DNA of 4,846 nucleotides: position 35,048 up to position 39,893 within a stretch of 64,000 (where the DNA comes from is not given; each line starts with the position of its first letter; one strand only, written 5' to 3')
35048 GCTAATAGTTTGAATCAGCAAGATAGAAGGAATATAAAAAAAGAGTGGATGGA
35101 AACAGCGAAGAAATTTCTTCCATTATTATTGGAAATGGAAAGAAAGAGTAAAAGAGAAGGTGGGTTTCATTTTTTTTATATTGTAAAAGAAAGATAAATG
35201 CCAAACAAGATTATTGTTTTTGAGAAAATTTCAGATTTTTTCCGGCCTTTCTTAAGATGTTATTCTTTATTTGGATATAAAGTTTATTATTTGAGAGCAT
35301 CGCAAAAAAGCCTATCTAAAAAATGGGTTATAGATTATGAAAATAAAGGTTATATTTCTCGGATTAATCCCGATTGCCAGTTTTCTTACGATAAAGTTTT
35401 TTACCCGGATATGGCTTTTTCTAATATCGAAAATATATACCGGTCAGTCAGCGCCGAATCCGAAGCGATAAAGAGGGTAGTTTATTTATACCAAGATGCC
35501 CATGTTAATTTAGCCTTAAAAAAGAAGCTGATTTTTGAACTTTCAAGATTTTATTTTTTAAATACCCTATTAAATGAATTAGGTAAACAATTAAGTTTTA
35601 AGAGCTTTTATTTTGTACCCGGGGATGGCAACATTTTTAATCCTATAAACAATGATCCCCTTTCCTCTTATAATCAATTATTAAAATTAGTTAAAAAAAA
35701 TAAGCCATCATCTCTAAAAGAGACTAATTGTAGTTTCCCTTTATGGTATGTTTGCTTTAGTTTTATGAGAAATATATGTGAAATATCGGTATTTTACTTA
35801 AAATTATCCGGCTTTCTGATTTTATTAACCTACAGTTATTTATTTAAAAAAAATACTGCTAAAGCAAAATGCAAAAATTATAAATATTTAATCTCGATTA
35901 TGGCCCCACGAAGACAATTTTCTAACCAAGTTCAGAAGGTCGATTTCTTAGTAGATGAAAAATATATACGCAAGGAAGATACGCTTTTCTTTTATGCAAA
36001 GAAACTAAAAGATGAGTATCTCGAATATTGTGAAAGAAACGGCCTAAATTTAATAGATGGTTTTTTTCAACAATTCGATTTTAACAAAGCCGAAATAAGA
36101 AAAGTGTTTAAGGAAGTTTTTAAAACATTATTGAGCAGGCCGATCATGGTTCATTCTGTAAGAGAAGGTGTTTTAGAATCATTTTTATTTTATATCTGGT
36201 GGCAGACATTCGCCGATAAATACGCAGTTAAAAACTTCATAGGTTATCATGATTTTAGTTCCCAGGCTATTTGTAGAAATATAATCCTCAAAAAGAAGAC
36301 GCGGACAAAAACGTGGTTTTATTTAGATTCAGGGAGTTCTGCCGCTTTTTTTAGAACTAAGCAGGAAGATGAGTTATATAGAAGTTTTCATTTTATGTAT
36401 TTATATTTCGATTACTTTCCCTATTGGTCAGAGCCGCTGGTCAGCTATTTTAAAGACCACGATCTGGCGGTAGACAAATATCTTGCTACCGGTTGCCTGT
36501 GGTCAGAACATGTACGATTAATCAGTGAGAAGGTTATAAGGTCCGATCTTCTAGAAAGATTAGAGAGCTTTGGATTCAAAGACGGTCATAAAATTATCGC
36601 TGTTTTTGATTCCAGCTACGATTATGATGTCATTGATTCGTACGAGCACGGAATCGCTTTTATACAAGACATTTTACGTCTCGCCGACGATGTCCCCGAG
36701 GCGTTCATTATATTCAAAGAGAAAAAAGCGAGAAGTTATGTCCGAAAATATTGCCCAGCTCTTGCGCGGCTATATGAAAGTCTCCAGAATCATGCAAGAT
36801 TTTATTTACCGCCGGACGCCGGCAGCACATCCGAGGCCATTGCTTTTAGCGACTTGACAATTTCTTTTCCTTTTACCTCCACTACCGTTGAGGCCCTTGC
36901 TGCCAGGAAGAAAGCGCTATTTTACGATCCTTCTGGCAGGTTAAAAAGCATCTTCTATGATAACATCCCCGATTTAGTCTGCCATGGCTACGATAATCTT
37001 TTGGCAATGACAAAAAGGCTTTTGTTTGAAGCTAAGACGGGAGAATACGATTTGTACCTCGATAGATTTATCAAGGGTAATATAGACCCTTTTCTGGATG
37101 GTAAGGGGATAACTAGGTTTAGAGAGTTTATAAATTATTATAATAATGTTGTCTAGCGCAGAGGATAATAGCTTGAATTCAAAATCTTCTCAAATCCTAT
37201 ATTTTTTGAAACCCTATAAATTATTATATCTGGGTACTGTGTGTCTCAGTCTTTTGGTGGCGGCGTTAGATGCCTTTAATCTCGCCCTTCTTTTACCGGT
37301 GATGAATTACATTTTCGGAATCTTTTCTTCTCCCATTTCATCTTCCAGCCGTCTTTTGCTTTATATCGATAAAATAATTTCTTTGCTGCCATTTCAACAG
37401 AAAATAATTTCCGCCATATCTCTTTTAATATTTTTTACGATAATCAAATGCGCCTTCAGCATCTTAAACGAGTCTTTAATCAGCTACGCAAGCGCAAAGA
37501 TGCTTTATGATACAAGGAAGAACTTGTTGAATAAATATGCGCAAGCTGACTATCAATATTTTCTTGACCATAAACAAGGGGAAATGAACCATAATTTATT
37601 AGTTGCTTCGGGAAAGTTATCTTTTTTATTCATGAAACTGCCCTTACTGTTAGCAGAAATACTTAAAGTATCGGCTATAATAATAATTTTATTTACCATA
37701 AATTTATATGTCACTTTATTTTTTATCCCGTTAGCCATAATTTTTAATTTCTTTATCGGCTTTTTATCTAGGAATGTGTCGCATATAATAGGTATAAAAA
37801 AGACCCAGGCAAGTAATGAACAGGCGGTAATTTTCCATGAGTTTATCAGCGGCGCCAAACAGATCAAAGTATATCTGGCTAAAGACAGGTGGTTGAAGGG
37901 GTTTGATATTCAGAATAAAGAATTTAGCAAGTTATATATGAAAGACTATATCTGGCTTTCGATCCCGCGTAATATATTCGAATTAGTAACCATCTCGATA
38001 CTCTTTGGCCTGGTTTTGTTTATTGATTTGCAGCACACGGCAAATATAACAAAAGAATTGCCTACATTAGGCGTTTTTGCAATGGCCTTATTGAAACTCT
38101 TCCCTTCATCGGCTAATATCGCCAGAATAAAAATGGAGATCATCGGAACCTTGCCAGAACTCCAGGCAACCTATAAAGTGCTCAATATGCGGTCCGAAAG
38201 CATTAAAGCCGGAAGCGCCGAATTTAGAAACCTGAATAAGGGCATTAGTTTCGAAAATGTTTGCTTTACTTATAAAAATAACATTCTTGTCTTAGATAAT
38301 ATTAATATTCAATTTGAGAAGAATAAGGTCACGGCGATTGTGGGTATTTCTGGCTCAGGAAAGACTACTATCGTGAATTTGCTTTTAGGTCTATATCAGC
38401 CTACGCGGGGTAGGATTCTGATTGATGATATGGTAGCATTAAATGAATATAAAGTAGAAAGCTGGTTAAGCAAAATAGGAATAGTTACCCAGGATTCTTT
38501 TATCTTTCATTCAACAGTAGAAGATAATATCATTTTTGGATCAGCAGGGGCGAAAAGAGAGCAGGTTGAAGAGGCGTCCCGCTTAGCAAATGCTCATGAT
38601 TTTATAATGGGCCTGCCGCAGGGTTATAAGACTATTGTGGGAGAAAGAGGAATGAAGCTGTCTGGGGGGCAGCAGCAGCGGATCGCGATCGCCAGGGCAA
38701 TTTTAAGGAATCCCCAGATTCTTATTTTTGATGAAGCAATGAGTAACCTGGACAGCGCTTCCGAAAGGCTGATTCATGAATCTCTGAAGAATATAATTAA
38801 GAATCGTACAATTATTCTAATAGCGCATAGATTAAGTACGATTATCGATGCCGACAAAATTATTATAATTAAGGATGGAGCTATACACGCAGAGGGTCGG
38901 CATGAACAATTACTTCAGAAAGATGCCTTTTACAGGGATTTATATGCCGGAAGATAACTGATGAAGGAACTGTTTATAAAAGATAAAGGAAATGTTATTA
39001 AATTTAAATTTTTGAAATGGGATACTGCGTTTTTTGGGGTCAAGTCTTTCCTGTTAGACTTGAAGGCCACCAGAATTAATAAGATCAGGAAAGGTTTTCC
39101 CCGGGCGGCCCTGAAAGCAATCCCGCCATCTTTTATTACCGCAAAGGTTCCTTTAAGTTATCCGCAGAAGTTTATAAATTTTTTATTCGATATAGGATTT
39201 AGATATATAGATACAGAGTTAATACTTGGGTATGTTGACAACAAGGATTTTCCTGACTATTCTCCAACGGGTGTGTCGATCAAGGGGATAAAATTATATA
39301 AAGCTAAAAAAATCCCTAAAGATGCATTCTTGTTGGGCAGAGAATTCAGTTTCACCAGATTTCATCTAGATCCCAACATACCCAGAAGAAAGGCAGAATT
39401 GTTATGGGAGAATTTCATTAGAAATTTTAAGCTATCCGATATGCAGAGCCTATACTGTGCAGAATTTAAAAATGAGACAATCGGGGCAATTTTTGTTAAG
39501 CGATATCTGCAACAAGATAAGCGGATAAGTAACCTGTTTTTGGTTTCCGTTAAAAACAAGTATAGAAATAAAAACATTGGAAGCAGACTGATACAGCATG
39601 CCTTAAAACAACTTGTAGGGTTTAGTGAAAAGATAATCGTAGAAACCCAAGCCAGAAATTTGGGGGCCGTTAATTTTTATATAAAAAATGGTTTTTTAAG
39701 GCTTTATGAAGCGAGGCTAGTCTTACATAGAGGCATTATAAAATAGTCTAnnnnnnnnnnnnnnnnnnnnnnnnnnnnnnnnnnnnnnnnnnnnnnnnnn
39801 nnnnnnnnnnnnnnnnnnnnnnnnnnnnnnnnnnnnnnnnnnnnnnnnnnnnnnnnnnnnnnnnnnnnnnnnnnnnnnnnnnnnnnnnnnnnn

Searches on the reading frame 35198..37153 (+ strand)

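Call 6: search_protein_families(library=pfam, proteins=[window:35198-37153:+], max_evalue=0.001)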
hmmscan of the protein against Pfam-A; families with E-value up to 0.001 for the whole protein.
window:35198-37153:+ (652 aa): 0 families

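Call 7: search_protein_families(library=ncbifam, proteins=[window:35198-37153:+], max_evalue=0.00001)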
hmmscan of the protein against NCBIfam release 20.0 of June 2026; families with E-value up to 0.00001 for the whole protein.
window:35198-37153:+ (652 aa): 1 family
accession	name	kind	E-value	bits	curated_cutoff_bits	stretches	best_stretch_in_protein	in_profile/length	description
TIGR04417.1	PFTS_polysacc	subfamily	1e-45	156.6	100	1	103-603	65-519/522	polysaccharide biosynthesis PFTS motif protein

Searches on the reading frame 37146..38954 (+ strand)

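Call 6: search_protein_families(library=pfam, proteins=[window:37146-38954:+], max_evalue=0.001)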
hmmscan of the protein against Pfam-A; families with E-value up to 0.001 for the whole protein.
window:37146-38954:+ (603 aa): 4 families
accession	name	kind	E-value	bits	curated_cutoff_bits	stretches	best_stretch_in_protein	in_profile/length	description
PF00005.33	ABC_tran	-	5e-32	111.8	25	1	383-532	1-136/137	ABC transporter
PF00664.28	ABC_membrane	-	3.9e-13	50.1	28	1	48-285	13-238/274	ABC transporter transmembrane region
PF02463.25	SMC_N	-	4.7e-08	33.2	40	1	386-576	18-212/220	RecF/RecN/SMC N terminal domain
PF13476.12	AAA_23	-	7.9e-05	23.8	27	1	379-413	6-39/201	AAA domain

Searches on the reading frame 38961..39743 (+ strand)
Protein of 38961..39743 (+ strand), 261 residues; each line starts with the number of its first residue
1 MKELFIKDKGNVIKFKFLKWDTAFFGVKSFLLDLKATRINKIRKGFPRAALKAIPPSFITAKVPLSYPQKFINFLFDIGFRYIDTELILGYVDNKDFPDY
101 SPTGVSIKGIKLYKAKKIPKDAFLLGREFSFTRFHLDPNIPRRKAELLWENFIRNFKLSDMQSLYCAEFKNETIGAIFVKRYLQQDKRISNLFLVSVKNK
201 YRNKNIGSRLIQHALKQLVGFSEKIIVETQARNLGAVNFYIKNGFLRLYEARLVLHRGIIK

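Call 11: search_protein_families(library=pfam, proteins=[window:38961-39743:+], max_evalue=0.0001)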
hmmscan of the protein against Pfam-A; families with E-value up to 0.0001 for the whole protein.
window:38961-39743:+ (261 aa): 3 families
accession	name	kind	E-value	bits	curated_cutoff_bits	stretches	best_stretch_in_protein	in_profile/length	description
PF00583.31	Acetyltransf_1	-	2.3e-10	41.2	20.7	1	145-245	18-116/116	Acetyltransferase (GNAT) family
PF13508.13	Acetyltransf_7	-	7.9e-10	39.4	27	1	163-245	4-82/84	Acetyltransferase (GNAT) domain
PF13673.13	Acetyltransf_10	-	3.1e-08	34.1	23.6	1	159-248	28-110/128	Acetyltransferase (GNAT) domain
